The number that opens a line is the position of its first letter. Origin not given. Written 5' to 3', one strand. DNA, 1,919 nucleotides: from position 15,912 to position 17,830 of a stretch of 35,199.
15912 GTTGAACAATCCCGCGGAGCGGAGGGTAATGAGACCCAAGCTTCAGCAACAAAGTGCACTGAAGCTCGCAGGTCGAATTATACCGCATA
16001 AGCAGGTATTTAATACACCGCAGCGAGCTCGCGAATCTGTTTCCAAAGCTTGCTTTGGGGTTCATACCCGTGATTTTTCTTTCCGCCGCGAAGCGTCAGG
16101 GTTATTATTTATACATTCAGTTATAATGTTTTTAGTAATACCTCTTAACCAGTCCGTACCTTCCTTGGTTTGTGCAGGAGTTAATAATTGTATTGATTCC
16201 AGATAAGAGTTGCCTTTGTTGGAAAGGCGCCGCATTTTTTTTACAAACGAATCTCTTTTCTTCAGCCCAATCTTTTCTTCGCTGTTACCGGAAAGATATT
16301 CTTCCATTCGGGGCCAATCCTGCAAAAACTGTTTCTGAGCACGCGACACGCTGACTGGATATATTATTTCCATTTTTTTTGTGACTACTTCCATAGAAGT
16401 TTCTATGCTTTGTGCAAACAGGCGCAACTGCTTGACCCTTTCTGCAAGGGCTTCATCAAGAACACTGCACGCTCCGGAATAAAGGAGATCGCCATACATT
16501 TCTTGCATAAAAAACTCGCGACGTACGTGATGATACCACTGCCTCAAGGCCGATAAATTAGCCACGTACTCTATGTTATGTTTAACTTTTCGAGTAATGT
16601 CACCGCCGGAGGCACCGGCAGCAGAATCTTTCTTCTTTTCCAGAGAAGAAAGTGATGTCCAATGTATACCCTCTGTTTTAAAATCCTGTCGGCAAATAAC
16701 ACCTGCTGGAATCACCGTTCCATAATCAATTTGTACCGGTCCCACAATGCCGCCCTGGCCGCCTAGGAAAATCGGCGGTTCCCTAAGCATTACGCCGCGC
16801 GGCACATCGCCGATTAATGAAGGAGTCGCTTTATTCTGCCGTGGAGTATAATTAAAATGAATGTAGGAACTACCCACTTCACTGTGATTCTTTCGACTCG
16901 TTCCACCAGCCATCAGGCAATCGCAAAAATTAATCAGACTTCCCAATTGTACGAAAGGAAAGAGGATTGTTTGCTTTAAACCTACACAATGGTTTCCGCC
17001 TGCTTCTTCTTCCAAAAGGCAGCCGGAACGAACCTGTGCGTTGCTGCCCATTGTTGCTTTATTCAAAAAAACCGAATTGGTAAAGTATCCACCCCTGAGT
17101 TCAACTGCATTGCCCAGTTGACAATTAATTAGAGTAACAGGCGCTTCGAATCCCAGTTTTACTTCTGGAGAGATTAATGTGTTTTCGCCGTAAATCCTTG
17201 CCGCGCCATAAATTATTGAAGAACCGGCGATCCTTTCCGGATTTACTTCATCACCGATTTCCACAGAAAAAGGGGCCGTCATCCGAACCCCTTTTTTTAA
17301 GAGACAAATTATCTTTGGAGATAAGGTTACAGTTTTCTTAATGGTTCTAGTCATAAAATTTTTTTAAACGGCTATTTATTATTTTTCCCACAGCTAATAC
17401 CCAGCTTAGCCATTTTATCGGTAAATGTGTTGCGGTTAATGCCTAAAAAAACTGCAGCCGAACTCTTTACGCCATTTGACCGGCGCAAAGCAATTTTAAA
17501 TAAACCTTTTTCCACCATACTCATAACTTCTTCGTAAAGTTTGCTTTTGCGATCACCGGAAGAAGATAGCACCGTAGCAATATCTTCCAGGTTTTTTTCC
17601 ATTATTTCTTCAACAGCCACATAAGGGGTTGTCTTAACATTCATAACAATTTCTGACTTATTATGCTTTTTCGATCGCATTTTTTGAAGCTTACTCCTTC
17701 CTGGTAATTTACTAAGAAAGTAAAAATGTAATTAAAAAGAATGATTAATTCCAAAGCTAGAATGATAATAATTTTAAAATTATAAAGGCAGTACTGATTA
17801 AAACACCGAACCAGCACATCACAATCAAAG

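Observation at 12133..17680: Fis-HTH / GlmU-acetyltransferase-like / giant GlmS-like module: a non-canonical hexosamine-type pathway?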

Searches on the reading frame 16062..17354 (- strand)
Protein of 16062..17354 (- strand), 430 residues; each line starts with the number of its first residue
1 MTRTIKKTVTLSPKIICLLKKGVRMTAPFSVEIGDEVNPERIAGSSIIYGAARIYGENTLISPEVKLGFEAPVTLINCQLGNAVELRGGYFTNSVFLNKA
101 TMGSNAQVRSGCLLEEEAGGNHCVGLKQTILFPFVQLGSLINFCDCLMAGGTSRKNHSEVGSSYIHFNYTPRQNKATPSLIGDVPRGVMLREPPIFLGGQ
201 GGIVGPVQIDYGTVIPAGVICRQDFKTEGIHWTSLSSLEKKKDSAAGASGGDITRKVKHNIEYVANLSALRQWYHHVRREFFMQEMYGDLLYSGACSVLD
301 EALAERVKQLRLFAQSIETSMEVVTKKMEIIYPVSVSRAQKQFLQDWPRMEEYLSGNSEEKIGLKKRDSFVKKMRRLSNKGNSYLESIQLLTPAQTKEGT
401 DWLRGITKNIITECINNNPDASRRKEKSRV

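Call 3: search_protein_families(library=pfam, proteins=[window:16062-17354:-], max_evalue=0.01)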
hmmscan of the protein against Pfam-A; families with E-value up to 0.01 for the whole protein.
window:16062-17354:- (430 aa): 0 families

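Call 4: search_protein_families(library=ncbifam, proteins=[window:16062-17354:-], max_evalue=0.01)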
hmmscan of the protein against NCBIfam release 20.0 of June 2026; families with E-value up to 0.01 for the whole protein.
window:16062-17354:- (430 aa): 8 families
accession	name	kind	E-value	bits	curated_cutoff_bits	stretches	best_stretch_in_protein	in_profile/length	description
NF010937.0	PRK14357.1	equivalog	1.5e-08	34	658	1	16-226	235-421/448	bifunctional UDP-N-acetylglucosamine diphosphorylase/glucosamine-1-phosphate N-acetyltransferase GlmU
NF010936.0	PRK14356.1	equivalog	1.8e-08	33.8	666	1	15-228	248-438/456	bifunctional UDP-N-acetylglucosamine diphosphorylase/glucosamine-1-phosphate N-acetyltransferase GlmU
TIGR01173.1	glmU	equivalog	2.4e-07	30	366.85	1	18-230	244-433/452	bifunctional UDP-N-acetylglucosamine diphosphorylase/glucosamine-1-phosphate N-acetyltransferase GlmU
NF010935.0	PRK14355.1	equivalog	4.1e-07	29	718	1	18-228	250-437/459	bifunctional UDP-N-acetylglucosamine diphosphorylase/glucosamine-1-phosphate N-acetyltransferase GlmU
NF010934.1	PRK14354.1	equivalog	7e-07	28.1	450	1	19-228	245-430/447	bifunctional UDP-N-acetylglucosamine diphosphorylase/glucosamine-1-phosphate N-acetyltransferase GlmU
NF006986.0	PRK09451.1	equivalog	2e-05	23.6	725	1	18-232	247-438/456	bifunctional UDP-N-acetylglucosamine diphosphorylase/glucosamine-1-phosphate N-acetyltransferase GlmU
NF010939.0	PRK14359.1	equivalog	0.0036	16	592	0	93-227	292-406/430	bifunctional UDP-N-acetylglucosamine diphosphorylase/glucosamine-1-phosphate N-acetyltransferase GlmU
NF010940.0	PRK14360.1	equivalog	0.0037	15.9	602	1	19-184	245-396/452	bifunctional UDP-N-acetylglucosamine diphosphorylase/glucosamine-1-phosphate N-acetyltransferase GlmU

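Call 9: find_homologous_proteins(query=window:16062-17354:-)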
Query window:16062-17354:- (430 aa): 7999 proteins with E <= 0.001 among 8000 candidates; the best 120 are listed.
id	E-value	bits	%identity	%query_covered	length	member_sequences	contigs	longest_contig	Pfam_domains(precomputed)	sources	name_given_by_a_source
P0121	2.6e-267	904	93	99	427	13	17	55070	-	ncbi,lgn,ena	-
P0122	1.8e-266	902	93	99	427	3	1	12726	-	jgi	jgi:UDP-N-acetylglucosamine/UDP-N-acetylgalactosamine diphosphorylase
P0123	3.5e-266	901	93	99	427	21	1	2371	-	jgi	-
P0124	6.6e-263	890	93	99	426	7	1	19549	-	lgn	-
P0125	1.8e-254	862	89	99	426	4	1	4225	-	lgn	-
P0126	6.8e-253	857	88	100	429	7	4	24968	-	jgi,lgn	jgi:UDP-N-acetylglucosamine/UDP-N-acetylgalactosamine diphosphorylase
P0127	1.9e-251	852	86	100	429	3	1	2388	-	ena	-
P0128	1.5e-245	833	85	99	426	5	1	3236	-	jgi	jgi:hypothetical protein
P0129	1.4e-244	829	85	99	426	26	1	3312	-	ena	-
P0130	1.3e-243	826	85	99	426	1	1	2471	-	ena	-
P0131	1.3e-243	826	85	99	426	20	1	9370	-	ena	-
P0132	3.5e-243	825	84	99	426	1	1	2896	-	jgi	jgi:UDP-N-acetylglucosamine/UDP-N-acetylgalactosamine diphosphorylase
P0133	4.7e-243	824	86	99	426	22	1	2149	-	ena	-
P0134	6.7e-243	824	85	99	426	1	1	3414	-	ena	-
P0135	6.7e-243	824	85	99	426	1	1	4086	-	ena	-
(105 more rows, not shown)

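Call 26: search_solved_structures(query=window:16065-17354:-, max_evalue=1, show_alignments=2)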
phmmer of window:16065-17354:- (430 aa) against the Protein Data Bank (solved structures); distinct sequences matched with E-value up to 1: 2.
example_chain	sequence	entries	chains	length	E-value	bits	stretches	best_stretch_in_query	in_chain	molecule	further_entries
5vmk_A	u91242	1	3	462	0.28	13.2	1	76-234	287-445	Bifunctional protein GlmU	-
3gyd_A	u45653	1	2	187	0.44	12.6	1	274-316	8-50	Cyclic nucleotide-binding domain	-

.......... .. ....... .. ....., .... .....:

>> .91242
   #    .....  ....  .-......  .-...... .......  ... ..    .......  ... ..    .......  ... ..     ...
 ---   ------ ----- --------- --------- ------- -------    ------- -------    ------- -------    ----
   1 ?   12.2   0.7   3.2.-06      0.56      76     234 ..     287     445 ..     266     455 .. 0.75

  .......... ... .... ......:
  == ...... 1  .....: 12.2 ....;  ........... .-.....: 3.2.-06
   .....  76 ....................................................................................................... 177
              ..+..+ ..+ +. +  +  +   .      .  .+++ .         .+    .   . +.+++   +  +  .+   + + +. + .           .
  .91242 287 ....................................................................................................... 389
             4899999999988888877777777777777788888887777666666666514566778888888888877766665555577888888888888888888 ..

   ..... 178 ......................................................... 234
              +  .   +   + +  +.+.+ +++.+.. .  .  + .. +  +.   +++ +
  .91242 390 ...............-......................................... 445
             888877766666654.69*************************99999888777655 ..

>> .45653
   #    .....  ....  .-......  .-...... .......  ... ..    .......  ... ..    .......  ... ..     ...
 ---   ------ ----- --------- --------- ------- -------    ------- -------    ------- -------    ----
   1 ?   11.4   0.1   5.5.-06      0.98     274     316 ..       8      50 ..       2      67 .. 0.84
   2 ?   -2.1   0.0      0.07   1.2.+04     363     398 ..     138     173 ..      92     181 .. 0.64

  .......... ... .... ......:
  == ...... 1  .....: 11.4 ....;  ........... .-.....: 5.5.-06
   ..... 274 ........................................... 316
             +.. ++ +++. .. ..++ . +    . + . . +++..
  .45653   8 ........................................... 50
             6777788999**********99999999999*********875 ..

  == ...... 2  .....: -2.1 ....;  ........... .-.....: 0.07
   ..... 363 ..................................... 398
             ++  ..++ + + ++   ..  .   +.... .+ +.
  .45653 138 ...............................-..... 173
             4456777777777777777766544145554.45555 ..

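Call 38: search_solved_structures(query=A4, max_evalue=1, show_alignments=2)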
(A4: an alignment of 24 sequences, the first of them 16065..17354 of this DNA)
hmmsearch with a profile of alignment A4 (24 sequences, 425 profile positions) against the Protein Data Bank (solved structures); distinct sequences matched with E-value up to 1: 37.
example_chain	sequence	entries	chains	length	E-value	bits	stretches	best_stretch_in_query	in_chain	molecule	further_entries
2v0h_A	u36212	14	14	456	0.00012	24.3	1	58-237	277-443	BIFUNCTIONAL PROTEIN GLMU | GLUCOSAMINE-1-PHOSPHATE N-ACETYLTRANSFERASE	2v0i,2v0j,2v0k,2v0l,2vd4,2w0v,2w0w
3fww_A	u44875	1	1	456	0.00068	21.9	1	12-237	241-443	Bifunctional protein glmU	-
4fce_A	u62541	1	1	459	0.0007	21.8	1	12-237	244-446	Bifunctional protein GlmU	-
5vmk_A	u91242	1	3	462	0.013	17.7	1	12-238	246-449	Bifunctional protein GlmU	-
3t9j_A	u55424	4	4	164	0.031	16.4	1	278-364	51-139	Neutrophil-activating protein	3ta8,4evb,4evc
2qqy_A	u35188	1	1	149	0.045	15.9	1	238-358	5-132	Sigma B operon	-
3twd_A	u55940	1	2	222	0.055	15.6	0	194-239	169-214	Bifunctional protein glmU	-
8cu9_A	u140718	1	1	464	0.056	15.5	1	58-239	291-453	Bifunctional UDP-N-acetylglucosamine diphosphorylase/glucosamine-1-phosphate N-acetyltrans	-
4aa7_A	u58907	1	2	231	0.064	15.4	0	194-239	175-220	BIFUNCTIONAL PROTEIN GLMU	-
1le4_A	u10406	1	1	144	0.16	14.1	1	268-359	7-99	APOLIPOPROTEIN E4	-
8grx_A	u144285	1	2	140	0.16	14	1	268-359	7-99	Apolipoprotein E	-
7tgh_C2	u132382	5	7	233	0.19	13.8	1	55-118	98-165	Gamma-carbonic anhydrase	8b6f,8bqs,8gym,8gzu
9mh4_A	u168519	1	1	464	0.22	13.6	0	194-239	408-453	Bifunctional protein GlmU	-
4evd_A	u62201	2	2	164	0.24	13.5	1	278-364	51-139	Neutrophil-activating protein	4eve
1gs9_A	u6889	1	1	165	0.24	13.5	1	268-359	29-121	APOLIPOPROTEIN E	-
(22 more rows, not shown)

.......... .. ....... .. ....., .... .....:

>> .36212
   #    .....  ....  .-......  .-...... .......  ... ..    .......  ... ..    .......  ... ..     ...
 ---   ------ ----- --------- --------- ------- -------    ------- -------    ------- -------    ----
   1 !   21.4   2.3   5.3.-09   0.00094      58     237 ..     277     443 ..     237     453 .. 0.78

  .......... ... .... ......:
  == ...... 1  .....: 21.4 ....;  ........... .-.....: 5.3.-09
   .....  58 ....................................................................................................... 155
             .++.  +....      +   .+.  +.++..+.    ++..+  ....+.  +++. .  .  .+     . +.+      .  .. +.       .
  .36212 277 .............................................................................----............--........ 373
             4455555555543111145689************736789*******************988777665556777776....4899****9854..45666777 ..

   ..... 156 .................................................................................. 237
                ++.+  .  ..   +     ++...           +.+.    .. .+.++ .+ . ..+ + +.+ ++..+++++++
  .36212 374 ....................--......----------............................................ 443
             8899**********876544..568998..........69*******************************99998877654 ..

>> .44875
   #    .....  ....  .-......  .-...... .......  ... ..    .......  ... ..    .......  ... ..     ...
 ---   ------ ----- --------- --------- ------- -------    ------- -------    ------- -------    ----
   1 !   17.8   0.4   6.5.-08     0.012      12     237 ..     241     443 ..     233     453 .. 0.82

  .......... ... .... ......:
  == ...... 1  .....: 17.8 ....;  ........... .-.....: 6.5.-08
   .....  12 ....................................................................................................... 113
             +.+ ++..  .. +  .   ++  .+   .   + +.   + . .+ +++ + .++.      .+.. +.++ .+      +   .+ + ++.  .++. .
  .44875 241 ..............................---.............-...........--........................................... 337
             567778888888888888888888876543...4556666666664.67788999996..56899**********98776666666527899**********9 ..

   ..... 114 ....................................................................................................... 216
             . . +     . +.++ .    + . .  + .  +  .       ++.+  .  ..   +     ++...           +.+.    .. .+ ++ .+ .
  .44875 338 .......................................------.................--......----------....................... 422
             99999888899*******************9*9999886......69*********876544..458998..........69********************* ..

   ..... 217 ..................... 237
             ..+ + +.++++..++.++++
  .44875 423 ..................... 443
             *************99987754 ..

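Call 39: search_protein_families(library=pfam, proteins=[window:16065-17354:-], max_evalue=10)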
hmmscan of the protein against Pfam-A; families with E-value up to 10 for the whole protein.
window:16065-17354:- (430 aa): 2 families
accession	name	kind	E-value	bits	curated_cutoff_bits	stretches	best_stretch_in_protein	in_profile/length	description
PF25087.1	GMPPB_C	-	0.019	15.1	39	1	76-163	15-103/110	GMPPB C-terminal domain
PF08336.16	P4Ha_N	-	0.11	12.8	25.3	1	301-361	24-86/135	Prolyl 4-Hydroxylase alpha-subunit, N-terminal region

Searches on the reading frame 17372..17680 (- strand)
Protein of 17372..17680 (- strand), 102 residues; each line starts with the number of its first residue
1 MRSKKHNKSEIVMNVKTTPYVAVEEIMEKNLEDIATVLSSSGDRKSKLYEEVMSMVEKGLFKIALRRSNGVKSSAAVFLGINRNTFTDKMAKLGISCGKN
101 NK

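Call 3: search_protein_families(library=pfam, proteins=[window:17372-17680:-], max_evalue=0.01)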
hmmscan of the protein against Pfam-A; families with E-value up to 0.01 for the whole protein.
window:17372-17680:- (102 aa): 1 family
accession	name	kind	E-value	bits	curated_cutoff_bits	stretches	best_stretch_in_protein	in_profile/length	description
PF02954.25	HTH_8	-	2.2e-10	40.5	22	1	54-93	3-42/42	Bacterial regulatory protein, Fis family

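Call 4: search_protein_families(library=ncbifam, proteins=[window:17372-17680:-], max_evalue=0.01)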
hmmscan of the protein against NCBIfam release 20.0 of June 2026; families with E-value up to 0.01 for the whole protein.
window:17372-17680:- (102 aa): 7 families
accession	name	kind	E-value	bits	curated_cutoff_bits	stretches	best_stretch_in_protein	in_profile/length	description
NF002517.0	PRK01905.1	equivalog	9.6e-12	45.3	122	1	24-94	7-75/77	Fis family transcriptional regulator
TIGR01818.1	ntrC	equivalog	2.4e-09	36.5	558.6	1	24-92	396-462/463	nitrogen regulation protein NR(I)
NF001659.0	PRK00430.1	equivalog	1.3e-07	32.2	99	1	41-95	43-97/98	DNA-binding transcriptional regulator Fis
NF008176.1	PRK10923.1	equivalog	7.6e-07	28.1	620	1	32-95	407-468/469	nitrogen regulation protein NR(I)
NF041552.1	TF_PrdR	equivalog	0.00075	17.9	795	1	17-92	501-575/577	sigma-54 dependent transcriptional regulator PrdR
NF008469.0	PRK11361.1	equivalog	0.0024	16.7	714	1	36-96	400-457/461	acetoacetate metabolism transcriptional regulator AtoC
TIGR02915.1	PEP_resp_reg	equivalog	0.0081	15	502.6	1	49-95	398-444/445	PEP-CTERM-box response regulator transcription factor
